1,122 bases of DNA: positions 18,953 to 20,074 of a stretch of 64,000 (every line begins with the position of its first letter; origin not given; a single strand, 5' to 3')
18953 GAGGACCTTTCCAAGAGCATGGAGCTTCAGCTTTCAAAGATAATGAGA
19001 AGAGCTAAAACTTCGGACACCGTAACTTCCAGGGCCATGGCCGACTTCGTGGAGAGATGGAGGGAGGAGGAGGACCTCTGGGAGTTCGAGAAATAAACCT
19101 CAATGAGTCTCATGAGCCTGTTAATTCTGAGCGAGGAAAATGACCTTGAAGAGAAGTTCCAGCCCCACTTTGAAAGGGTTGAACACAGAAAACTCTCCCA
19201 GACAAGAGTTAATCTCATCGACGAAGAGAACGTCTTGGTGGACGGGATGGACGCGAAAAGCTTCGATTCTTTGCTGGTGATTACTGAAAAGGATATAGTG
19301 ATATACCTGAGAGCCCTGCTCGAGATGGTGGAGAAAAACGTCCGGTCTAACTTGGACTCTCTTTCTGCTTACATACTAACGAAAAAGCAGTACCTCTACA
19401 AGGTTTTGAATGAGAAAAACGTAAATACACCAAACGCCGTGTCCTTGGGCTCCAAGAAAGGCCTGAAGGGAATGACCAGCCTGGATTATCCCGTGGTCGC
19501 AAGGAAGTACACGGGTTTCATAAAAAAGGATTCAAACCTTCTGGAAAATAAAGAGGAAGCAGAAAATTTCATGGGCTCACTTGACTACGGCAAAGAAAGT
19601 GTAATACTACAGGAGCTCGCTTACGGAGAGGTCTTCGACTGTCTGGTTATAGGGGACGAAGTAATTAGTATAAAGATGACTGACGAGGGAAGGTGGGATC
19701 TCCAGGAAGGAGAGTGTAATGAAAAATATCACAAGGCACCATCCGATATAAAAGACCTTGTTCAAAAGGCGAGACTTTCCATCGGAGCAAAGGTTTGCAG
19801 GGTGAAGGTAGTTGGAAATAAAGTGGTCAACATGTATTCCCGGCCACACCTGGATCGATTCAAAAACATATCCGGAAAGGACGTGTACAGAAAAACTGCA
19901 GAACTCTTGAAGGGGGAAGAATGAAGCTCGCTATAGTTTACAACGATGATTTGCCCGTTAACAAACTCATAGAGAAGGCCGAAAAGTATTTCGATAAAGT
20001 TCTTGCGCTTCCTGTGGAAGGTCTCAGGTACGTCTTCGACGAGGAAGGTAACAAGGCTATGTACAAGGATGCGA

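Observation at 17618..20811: Operon: MscS-like channel with a dead C39-like tail plus a degenerate and an intact RimK-type ATP-grasp ligase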

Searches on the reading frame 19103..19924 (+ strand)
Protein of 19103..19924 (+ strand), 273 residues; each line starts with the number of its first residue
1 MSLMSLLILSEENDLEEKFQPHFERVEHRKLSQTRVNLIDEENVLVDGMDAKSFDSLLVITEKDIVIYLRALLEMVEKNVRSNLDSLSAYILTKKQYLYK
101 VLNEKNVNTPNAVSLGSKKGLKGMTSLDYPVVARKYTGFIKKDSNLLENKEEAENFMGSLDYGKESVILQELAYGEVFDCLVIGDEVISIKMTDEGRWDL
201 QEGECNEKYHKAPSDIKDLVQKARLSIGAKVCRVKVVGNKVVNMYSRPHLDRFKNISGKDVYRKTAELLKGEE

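Call 3: search_protein_families(library=pfam, proteins=[window:19103-19924:+], max_evalue=1)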
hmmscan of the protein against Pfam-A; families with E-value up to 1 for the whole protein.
window:19103-19924:+ (273 aa): 2 families
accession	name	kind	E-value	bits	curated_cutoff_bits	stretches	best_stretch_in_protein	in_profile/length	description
PF08443.16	RimK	-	0.00037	20.6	21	1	99-266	8-185/188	RimK-like ATP-grasp domain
PF23461.1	ZMYND11_CC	-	0.32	11.8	27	0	204-221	2-19/54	ZMYND11 protein coiled-coil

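Call 4: search_protein_families(library=ncbifam, proteins=[window:19103-19924:+], max_evalue=1)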
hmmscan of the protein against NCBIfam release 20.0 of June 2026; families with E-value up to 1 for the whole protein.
window:19103-19924:+ (273 aa): 5 families
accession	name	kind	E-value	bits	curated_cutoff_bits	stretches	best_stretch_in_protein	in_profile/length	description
TIGR00768.1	rimK_fam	subfamily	1.1e-05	24.9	143.4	1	99-239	92-241/276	RimK family alpha-L-glutamate ligase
TIGR02144.1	LysX_arch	equivalog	8.4e-05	21.8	275.6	1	82-240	74-241/281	lysine biosynthesis protein LysX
NF053643.1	Ddl_archaea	equivalog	0.0002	20.5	500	1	90-236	102-246/367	putative pseudomurein biosynthesis ATP-grasp protein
TIGR02068.2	cya_phycin_syn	equivalog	0.00098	17.2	850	1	76-190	195-311/862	cyanophycin synthetase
NF002378.0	PRK01372.1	subfamily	0.095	11.4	243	1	88-201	94-209/305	D-alanine--D-alanine ligase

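Call 7: search_solved_structures(query=window:19103-19924:+, max_evalue=10, show_alignments=2)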
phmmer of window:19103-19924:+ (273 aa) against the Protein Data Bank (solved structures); distinct sequences matched with E-value up to 10: 1.
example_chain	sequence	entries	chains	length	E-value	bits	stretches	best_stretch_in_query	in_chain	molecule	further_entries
3r23_A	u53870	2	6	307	0.026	17.2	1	84-227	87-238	D-alanine--D-alanine ligase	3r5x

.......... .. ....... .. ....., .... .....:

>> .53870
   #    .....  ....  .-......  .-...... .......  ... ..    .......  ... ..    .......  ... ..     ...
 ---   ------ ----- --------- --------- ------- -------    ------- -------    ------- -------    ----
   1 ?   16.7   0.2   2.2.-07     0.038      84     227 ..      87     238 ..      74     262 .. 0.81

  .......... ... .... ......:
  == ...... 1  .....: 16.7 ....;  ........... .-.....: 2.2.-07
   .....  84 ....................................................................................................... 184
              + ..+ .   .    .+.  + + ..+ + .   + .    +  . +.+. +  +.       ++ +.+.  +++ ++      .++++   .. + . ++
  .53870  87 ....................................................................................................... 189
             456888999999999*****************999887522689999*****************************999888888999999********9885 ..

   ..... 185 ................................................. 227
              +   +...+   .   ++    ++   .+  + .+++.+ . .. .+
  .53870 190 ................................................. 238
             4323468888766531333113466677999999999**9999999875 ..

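Call 27: find_homologous_proteins(query=window:19103-19924:+, max_evalue=0.001)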
Query window:19103-19924:+ (273 aa): 9 proteins with E <= 0.001 among 751 candidates.
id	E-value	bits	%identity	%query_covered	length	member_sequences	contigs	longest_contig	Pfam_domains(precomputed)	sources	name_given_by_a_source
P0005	2.6e-170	582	100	99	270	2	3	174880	-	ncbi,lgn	ncbi:MAG: hypothetical protein ACLFTQ_00225 [Candidatus Aenigmatarchaeota archaeon]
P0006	1.8e-114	399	67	99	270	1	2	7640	-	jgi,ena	-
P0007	4.2e-92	326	56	98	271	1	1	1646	-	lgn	-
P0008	3.6e-86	307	52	99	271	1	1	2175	PF08443.17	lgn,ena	-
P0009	2.4e-85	304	53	99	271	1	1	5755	PF08443.17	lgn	-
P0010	2.8e-85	304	53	99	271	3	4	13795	PF08443.17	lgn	-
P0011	1.3e-83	298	51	99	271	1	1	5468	PF08443.17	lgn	-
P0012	3.8e-83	297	52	99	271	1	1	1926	PF08443.17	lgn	-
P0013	6.5e-81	290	50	99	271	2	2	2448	PF08443.17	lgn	-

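Call 28: find_encoding_contigs(protein=P0006, flank=8000, max_places=2)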
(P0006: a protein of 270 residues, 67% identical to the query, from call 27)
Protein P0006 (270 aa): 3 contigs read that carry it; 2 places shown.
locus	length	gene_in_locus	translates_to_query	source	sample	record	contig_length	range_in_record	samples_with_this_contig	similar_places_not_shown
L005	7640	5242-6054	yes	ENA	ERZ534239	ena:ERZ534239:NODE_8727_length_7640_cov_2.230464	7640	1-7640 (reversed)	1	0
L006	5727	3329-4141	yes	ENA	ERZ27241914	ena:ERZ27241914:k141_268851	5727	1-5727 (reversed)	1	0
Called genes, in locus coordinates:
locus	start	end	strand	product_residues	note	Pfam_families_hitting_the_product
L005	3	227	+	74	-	?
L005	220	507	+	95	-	-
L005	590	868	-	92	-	PF20068:Amphi-Trp (weak)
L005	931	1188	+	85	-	PF10007:DUF2250 (weak), PF12840:HTH_20, PF25212:HVO_A0114 (weak), PF01022:HTH_5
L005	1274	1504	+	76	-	-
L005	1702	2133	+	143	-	PF27746:Small_heat_shock_put, PF00011:HSP20, PF17886:ArsA_HSP20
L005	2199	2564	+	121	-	-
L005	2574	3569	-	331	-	PF01137:RTC, PF05189:RTC_insert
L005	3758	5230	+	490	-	-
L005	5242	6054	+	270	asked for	-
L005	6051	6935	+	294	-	PF02655:ATP-grasp_3, PF02786:CPSase_L_D2 (weak), PF08443:RimK, PF02222:ATP-grasp (weak), PF02955:GSH-S_ATP, PF07478:Dala_Dala_lig_C (faint)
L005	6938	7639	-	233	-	?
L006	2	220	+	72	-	?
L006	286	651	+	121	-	-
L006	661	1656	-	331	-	PF01137:RTC, PF05189:RTC_insert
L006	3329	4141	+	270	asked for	-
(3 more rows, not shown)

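Call 29: find_encoding_contigs(protein=P0010, flank=8000, max_places=3)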
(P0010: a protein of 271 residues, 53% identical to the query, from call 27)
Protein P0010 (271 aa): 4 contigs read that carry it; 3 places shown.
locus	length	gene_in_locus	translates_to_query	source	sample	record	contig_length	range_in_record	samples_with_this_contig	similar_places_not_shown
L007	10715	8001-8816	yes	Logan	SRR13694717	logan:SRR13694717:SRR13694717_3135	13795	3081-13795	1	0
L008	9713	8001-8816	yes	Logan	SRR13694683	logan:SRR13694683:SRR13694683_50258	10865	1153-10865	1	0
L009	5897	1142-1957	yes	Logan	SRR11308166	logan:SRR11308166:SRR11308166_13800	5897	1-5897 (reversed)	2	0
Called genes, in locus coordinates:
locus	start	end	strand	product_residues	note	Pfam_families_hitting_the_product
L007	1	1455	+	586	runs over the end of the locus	PF00009:GTP_EFTU, PF01926:MMR_HSR1, PF03144:GTP_EFTU_D2 (faint), PF11987:IF-2, PF14578:GTP_EFTU_D4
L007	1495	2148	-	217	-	PF02254:TrkA_N, PF02080:TrkA_C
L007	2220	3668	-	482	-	PF02386:TrkH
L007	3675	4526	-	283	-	PF05552:MS_channel_1st_1 (weak), PF00924:MS_channel_2nd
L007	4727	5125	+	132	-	PF01092:Ribosomal_S6e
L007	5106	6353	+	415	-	PF00009:GTP_EFTU, PF01926:MMR_HSR1 (faint), PF09173:eIF2_C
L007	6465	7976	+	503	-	PF00924:MS_channel_2nd (weak)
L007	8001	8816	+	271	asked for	PF08443:RimK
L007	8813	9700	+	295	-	PF02786:CPSase_L_D2 (faint), PF08443:RimK, PF02955:GSH-S_ATP (weak), PF07478:Dala_Dala_lig_C (faint)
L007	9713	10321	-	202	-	PF09721:Exosortase_EpsH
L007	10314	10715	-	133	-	?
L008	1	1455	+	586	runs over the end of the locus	PF00009:GTP_EFTU, PF01926:MMR_HSR1, PF03144:GTP_EFTU_D2 (faint), PF11987:IF-2, PF14578:GTP_EFTU_D4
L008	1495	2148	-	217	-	PF02254:TrkA_N, PF02080:TrkA_C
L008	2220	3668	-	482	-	PF02386:TrkH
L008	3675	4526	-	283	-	PF05552:MS_channel_1st_1 (weak), PF00924:MS_channel_2nd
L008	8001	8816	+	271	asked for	PF08443:RimK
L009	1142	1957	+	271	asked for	PF08443:RimK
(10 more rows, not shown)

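Call 30: find_encoding_contigs(protein=P0009, flank=8000, max_places=2)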
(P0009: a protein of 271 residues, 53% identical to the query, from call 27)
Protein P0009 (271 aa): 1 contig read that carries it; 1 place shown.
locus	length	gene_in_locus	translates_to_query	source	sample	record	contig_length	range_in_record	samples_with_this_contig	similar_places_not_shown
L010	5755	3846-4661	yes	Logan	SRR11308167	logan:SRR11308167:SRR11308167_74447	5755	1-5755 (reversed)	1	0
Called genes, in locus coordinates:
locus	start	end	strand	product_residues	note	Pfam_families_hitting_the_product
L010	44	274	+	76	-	-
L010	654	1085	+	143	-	PF27746:Small_heat_shock_put (weak), PF00011:HSP20, PF17886:ArsA_HSP20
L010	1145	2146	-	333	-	PF01137:RTC, PF05189:RTC_insert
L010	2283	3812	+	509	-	PF05552:MS_channel_1st_1, PF00924:MS_channel_2nd (weak)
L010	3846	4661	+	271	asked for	PF08443:RimK (weak)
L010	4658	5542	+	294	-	PF02655:ATP-grasp_3, PF08443:RimK, PF02955:GSH-S_ATP, PF07478:Dala_Dala_lig_C (faint)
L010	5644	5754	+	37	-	?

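Call 66: search_protein_families(library=padloc, proteins=[window:19103-19924:+], max_evalue=0.01)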
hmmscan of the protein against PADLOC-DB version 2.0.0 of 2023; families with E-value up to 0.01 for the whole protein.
window:19103-19924:+ (273 aa): 0 families

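Call 74: search_solved_structures(query=A9, max_evalue=0.01)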
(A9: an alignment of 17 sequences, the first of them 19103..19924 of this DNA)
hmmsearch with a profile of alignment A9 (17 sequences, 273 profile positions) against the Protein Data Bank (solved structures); distinct sequences matched with E-value up to 0.01: 14.
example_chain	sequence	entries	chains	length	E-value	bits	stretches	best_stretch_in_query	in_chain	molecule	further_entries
7qyr_A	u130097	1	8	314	1.3e-14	57.3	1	1-270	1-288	Probable alpha-L-glutamate ligase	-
7qys_A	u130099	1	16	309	4.3e-13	52.3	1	27-271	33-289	Probable alpha-L-glutamate ligase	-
5zct_A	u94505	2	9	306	5.2e-11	45.4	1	1-264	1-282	Ribosomal protein S6--L-glutamate ligase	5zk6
4iwx_A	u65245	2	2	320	6.1e-11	45.2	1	1-264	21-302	Ribosomal protein S6 modification protein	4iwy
7lgn_A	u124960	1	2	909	1.9e-06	30.5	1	80-189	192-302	Cyanophycin synthase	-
3vpb_A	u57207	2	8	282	3.1e-06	29.8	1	41-271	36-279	Putative acetylornithine deacetylase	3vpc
7drm_A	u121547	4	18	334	4e-05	26.1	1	165-237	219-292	ATP-grasp domain-containing protein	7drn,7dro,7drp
5i47_A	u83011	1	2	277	4.1e-05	26.1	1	91-251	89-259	RimK domain protein ATP-grasp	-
3vpd_A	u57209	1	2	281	0.0002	23.8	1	100-251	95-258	Ribosomal protein S6 modification protein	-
3r23_A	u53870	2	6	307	0.00032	23.2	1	90-226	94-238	D-alanine--D-alanine ligase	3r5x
7lgm_A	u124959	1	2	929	0.00043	22.8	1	93-190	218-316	Cyanophycin synthase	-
5k2m_A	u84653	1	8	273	0.00073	22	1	104-267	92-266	RimK-related lysine biosynthesis protein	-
1uc9_A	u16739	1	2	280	0.001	21.6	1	100-256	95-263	lysine biosynthesis enzyme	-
1uc8_A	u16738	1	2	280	0.001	21.5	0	100-256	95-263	lysine biosynthesis enzyme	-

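Call 84: find_homologous_proteins(query=A9, max_evalue=0.00001)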
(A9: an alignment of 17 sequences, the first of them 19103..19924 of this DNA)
Query A9 (17 sequences) (273 aa, profile of the alignment): 50 proteins with E <= 0.00001 among 6562 candidates.
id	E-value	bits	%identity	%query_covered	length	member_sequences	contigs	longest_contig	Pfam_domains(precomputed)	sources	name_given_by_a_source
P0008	3.6e-111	389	52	99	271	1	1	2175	PF08443.17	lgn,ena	-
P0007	1.6e-110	387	56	98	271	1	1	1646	-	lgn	-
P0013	3.0e-109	382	50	99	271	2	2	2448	PF08443.17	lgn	-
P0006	9.6e-107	374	67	99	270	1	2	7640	-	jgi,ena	-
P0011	1.7e-105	370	51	99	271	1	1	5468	PF08443.17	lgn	-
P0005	1.8e-105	370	100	99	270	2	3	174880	-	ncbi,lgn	ncbi:MAG: hypothetical protein ACLFTQ_00225 [Candidatus Aenigmatarchaeota archaeon]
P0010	1.0e-104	368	53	99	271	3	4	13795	PF08443.17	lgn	-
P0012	2.5e-104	366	52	99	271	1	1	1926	PF08443.17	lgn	-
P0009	5.5e-104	365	53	99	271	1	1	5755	PF08443.17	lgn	-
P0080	2.6e-98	347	25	80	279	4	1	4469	PF08443.17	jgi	-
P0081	1.3e-97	344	24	96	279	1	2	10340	PF08443.17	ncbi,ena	-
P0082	4.2e-96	339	27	80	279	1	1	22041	PF08443.17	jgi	-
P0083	2.0e-94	334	24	98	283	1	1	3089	PF08443.17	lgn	-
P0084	2.2e-94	334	24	84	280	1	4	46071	PF08443.17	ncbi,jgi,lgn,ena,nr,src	ncbi:MAG TPA: hypothetical protein VFF13_01635 [archaeon]|nr:hypothetical protein [archaeon]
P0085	6.8e-94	332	29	85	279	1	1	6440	PF08443.17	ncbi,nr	ncbi:MAG: ATP-grasp domain-containing protein [archaeon]|nr:ATP-grasp domain-containing protein [arc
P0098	4.3e-48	182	22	70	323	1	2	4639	PF08443.17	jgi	jgi:glutathione synthase/RimK-type ligase-like ATP-grasp enzyme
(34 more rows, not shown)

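Call 85: find_encoding_contigs(protein=P0084, flank=5000, max_places=1)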
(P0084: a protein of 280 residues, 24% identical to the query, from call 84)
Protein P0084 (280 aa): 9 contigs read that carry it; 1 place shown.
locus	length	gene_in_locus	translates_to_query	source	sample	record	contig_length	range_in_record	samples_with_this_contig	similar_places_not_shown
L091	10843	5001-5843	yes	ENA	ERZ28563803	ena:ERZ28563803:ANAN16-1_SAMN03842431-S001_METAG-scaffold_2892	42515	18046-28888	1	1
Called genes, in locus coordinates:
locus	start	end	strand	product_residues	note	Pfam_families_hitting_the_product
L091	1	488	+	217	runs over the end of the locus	-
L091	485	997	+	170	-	-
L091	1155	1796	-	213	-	PF20108:DUF6498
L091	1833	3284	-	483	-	PF00478:IMPDH, PF00571:CBS, PF03060:NMO (weak), PF01070:FMN_dh, PF01645:Glu_synthase (weak)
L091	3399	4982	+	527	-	PF13529:Peptidase_C39_2, PF03412:Peptidase_C39 (faint)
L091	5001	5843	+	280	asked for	PF08443:RimK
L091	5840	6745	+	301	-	PF18030:Rimk_N (weak), PF14397:ATPgrasp_ST (faint), PF02750:Synapsin_C (weak), PF02655:ATP-grasp_3, PF02786:CPSase_L_D2 (faint), PF08443:RimK, PF02955:GSH-S_ATP, PF07478:Dala_Dala_lig_C (weak)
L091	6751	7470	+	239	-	PF05013:FGase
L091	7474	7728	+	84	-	PF03083:MtN3_slv (weak), PF04193:PQ-loop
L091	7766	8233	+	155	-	-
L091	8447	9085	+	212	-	-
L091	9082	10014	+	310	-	PF08843:AbiEii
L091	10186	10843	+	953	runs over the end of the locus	-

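Call 86: find_encoding_contigs(protein=P0082, flank=5000, max_places=1)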
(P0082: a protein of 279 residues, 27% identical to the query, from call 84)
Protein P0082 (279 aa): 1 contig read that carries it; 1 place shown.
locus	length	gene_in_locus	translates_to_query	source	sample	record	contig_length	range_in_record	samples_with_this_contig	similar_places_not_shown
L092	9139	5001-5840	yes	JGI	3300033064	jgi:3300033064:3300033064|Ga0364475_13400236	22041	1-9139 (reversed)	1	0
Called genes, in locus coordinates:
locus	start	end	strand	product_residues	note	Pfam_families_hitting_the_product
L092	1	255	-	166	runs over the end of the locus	PF04021:Class_IIIsignal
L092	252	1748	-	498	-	-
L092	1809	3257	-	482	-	PF00478:IMPDH, PF00571:CBS, PF01070:FMN_dh, PF03060:NMO (weak), PF01645:Glu_synthase (weak)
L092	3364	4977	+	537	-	PF05552:MS_channel_1st_1 (faint), PF00924:MS_channel_2nd (weak), PF03412:Peptidase_C39 (weak), PF13529:Peptidase_C39_2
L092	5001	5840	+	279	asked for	PF08443:RimK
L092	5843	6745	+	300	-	PF14397:ATPgrasp_ST (faint), PF02655:ATP-grasp_3, PF02786:CPSase_L_D2 (weak), PF02955:GSH-S_ATP, PF07478:Dala_Dala_lig_C (weak), PF08443:RimK, PF02750:Synapsin_C (weak)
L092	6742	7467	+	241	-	PF05013:FGase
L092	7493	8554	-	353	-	PF02073:Peptidase_M29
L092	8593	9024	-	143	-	PF01467:CTP_transf_like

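Call 87: find_encoding_contigs(protein=P0098, flank=5000, max_places=1)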
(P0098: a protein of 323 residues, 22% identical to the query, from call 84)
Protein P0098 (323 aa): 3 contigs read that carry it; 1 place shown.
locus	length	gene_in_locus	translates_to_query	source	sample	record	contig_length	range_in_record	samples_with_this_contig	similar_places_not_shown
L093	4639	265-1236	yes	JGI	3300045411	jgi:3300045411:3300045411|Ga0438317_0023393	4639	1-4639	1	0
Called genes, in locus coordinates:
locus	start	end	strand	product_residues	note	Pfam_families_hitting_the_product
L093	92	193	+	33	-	-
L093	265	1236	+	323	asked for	PF08443:RimK (weak)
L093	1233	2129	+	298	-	PF18030:Rimk_N (weak), PF02655:ATP-grasp_3, PF02750:Synapsin_C (weak), PF08443:RimK, PF02955:GSH-S_ATP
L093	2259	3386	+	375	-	PF08014:MATCAP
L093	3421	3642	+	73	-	-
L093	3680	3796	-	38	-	-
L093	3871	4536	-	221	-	-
